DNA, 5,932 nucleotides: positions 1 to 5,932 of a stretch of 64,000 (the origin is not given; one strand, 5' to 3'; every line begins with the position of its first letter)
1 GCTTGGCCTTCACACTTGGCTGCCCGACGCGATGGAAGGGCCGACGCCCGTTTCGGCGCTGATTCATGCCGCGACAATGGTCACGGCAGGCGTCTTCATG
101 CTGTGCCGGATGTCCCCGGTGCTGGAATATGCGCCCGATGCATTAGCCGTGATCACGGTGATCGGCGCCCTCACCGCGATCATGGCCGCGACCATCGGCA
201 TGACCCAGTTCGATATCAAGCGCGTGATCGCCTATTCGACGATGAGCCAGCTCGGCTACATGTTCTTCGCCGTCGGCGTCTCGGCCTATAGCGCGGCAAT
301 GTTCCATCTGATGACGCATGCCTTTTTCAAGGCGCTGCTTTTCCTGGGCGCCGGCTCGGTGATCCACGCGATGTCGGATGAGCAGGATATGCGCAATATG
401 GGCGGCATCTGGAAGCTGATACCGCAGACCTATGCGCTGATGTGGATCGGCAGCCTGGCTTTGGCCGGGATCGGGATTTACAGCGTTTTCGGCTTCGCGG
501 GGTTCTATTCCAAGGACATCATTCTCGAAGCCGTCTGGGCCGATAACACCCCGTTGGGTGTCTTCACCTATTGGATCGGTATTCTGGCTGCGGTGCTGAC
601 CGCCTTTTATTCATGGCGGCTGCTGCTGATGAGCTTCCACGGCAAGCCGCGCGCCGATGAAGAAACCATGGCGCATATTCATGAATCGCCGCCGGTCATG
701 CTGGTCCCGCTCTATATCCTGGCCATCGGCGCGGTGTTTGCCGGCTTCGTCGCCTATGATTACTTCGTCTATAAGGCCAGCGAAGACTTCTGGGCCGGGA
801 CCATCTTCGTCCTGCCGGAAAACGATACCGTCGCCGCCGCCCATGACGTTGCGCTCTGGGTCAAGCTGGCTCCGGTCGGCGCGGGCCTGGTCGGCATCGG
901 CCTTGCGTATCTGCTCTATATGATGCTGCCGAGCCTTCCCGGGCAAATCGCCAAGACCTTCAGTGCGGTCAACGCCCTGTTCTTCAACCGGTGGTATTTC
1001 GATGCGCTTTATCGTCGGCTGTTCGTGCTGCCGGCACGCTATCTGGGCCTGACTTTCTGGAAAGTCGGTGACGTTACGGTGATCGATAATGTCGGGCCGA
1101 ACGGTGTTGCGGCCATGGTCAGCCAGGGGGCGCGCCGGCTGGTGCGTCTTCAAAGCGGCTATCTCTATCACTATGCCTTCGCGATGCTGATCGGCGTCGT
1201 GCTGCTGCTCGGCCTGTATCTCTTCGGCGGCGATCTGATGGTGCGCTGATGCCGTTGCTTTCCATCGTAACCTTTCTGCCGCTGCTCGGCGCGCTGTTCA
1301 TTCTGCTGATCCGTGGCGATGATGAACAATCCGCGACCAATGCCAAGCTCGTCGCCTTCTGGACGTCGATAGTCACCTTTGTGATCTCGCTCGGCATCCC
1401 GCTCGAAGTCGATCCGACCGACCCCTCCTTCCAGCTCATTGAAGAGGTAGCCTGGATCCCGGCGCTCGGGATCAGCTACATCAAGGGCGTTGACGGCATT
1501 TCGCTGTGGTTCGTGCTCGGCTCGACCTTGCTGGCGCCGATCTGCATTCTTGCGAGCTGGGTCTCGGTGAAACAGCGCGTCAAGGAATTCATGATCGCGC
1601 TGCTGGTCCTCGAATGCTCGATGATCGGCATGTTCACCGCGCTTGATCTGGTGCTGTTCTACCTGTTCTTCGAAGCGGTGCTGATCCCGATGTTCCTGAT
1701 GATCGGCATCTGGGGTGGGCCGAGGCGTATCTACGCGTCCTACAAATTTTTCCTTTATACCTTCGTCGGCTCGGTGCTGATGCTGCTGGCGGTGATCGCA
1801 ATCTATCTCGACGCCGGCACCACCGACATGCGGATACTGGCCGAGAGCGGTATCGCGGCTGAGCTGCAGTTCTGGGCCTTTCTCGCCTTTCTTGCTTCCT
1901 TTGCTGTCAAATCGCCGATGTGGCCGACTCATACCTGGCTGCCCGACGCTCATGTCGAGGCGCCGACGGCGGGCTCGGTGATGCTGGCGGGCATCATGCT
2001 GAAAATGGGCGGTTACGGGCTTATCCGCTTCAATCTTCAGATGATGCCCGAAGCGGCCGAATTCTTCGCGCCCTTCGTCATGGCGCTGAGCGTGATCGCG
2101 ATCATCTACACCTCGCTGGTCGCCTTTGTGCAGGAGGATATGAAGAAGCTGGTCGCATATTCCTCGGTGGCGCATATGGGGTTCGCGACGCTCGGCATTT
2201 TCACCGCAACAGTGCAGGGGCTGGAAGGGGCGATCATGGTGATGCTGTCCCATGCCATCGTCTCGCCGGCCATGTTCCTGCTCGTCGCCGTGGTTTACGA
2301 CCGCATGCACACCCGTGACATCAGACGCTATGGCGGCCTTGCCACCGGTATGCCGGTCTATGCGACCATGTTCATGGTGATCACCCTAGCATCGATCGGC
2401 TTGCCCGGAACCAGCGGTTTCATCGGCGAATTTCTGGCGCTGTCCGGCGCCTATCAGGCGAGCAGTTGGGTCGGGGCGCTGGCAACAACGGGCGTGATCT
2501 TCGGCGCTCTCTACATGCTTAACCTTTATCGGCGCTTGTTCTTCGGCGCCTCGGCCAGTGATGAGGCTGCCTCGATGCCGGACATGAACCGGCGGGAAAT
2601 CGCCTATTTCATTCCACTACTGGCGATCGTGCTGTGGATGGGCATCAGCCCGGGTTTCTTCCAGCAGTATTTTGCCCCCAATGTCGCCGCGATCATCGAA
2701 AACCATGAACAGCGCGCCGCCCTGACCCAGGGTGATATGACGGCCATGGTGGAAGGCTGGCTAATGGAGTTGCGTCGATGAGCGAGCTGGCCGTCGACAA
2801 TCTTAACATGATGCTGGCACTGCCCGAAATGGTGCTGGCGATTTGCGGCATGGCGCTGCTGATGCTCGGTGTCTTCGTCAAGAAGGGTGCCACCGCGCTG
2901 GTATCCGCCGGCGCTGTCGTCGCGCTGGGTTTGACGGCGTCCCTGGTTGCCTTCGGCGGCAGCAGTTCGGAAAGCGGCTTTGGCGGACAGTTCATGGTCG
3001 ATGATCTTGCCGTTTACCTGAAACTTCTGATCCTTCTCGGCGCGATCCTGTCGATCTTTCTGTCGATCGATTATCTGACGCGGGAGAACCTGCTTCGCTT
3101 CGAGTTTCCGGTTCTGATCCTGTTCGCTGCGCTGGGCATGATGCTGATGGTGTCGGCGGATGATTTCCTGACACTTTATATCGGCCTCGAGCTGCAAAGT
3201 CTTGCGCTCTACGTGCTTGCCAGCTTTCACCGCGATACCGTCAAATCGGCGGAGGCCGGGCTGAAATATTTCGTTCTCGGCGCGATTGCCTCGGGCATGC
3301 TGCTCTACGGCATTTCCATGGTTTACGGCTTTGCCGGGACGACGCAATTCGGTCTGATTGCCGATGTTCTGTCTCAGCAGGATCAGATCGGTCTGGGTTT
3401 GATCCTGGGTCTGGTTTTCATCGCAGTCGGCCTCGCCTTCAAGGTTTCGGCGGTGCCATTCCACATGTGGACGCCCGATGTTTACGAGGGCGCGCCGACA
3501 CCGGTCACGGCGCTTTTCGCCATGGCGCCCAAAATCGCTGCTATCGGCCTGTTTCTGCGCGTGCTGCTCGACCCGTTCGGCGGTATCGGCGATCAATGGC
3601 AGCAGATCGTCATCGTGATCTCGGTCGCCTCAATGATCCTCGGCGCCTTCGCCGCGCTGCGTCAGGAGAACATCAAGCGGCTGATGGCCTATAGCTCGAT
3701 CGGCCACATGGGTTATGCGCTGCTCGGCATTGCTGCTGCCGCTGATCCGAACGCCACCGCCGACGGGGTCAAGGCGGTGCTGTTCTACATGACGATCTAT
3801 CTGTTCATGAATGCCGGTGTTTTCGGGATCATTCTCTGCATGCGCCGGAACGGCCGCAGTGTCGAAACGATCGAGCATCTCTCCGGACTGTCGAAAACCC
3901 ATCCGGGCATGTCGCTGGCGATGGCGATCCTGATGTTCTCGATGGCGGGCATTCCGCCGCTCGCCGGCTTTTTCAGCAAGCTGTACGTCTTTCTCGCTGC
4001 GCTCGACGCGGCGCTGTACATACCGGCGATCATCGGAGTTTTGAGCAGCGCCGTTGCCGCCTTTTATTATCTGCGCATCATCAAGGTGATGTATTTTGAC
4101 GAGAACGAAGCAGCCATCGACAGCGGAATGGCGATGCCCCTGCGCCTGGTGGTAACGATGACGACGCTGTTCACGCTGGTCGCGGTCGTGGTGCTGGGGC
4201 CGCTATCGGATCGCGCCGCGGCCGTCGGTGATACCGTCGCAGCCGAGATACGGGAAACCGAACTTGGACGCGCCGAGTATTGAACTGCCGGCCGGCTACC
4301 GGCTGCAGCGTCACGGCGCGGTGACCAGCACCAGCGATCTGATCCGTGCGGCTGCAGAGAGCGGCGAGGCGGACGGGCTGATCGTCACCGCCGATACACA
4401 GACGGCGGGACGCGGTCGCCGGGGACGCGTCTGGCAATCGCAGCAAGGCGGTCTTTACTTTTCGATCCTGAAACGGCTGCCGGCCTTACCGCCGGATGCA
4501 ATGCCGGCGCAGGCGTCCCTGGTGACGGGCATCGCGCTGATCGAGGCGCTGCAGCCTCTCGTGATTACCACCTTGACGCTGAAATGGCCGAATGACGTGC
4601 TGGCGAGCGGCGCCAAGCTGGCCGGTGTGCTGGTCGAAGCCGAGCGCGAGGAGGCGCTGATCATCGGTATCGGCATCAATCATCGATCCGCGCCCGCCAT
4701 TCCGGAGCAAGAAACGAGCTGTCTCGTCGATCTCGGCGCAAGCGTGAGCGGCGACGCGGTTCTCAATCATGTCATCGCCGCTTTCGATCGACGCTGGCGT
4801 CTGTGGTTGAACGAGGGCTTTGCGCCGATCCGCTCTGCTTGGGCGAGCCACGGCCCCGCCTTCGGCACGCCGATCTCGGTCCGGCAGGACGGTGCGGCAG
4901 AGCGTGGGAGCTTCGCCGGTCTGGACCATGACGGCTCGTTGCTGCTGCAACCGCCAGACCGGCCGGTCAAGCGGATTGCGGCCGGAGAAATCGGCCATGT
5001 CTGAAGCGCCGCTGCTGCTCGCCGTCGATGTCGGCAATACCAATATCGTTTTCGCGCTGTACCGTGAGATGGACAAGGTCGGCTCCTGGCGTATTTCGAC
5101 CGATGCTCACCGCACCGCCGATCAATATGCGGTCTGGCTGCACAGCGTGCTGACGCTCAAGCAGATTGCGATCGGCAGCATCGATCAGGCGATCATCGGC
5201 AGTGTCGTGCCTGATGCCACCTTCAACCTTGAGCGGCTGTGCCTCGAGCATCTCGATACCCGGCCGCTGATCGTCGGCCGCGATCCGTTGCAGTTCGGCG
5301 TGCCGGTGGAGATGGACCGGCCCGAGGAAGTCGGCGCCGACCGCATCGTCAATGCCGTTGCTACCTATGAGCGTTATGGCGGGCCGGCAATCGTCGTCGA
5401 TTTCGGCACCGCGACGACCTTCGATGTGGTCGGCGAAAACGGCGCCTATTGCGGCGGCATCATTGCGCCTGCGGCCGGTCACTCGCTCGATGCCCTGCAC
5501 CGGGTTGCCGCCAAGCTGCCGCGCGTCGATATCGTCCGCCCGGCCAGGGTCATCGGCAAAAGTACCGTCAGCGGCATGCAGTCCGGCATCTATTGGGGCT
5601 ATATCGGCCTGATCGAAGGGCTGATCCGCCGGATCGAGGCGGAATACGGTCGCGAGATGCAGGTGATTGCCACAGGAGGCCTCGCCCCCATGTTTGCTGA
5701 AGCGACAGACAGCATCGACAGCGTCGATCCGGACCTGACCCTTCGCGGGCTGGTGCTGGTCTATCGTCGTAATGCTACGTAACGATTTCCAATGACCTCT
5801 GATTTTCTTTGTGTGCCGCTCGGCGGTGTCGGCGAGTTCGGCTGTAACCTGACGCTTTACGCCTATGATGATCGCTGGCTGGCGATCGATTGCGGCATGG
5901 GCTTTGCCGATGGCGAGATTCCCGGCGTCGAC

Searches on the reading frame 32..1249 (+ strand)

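Call 21: search_protein_families(library=pfam, proteins=[window:32-1249:+], max_evalue=1e-8)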
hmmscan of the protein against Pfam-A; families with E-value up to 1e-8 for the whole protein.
window:32-1249:+ (405 aa): 2 families
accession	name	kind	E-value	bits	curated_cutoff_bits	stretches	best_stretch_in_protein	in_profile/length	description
PF00361.26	Proton_antipo_M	-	7.4e-50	170.2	21.5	1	1-180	110-287/294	NADH:quinone oxidoreductase/Mrp antiporter, TM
PF06455.17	NADH5_C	-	3.1e-15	56.7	28.2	0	193-247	1-53/181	NADH dehydrogenase subunit 5 C-terminus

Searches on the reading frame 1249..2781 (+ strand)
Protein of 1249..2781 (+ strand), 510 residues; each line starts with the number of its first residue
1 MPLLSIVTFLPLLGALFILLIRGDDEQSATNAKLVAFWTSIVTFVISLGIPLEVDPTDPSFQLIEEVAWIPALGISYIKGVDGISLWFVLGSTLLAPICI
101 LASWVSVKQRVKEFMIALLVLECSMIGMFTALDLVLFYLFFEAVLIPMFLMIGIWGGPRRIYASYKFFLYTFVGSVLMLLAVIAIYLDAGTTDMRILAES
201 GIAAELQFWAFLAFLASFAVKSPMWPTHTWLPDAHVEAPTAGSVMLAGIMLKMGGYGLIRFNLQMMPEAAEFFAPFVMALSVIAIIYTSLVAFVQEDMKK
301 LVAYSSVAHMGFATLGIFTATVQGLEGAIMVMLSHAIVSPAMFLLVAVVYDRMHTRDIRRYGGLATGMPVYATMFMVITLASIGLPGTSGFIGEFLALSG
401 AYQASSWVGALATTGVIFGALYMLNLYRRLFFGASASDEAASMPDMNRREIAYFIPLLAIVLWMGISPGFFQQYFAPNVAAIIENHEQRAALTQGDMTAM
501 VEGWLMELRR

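Call 21: search_protein_families(library=pfam, proteins=[window:1249-2781:+], max_evalue=1e-8)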
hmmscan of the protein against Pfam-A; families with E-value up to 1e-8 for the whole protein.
window:1249-2781:+ (510 aa): 1 family
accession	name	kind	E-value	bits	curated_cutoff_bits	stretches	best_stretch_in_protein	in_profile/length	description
PF00361.26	Proton_antipo_M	-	1.3e-86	290.9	21.5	1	131-417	1-292/294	NADH:quinone oxidoreductase/Mrp antiporter, TM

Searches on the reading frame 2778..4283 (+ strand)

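Call 21: search_protein_families(library=pfam, proteins=[window:2778-4283:+], max_evalue=1e-8)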
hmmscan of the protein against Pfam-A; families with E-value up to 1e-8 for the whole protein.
window:2778-4283:+ (501 aa): 1 family
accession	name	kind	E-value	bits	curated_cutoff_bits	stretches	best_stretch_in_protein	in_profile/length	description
PF00361.26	Proton_antipo_M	-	1.7e-86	290.5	21.5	1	127-425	1-292/294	NADH:quinone oxidoreductase/Mrp antiporter, TM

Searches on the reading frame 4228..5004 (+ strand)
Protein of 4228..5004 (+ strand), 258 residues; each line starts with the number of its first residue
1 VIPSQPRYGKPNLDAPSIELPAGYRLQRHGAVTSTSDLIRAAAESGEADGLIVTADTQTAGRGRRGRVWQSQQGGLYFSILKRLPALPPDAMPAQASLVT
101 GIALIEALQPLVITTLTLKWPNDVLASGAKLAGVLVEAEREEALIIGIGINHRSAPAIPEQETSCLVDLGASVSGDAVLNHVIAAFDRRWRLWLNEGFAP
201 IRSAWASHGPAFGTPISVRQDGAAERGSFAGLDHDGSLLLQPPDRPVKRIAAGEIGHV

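Call 21: search_protein_families(library=pfam, proteins=[window:4228-5004:+], max_evalue=1e-8)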
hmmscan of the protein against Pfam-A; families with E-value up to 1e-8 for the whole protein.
window:4228-5004:+ (258 aa): 1 family
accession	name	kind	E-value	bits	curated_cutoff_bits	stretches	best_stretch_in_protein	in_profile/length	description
PF03099.24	BPL_LplA_LipB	-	2.8e-18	66.5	21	1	47-151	21-133/133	Biotin/lipoate A/B protein ligase family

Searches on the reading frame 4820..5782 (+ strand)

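Call 21: search_protein_families(library=pfam, proteins=[window:4820-5782:+], max_evalue=1e-8)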
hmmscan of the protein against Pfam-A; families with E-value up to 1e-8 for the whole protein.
window:4820-5782:+ (320 aa): 1 family
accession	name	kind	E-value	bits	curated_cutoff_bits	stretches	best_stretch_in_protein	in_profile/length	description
PF03309.20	Pan_kinase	-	2.9e-74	249.8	24.7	1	66-271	1-205/205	Type III pantothenate kinase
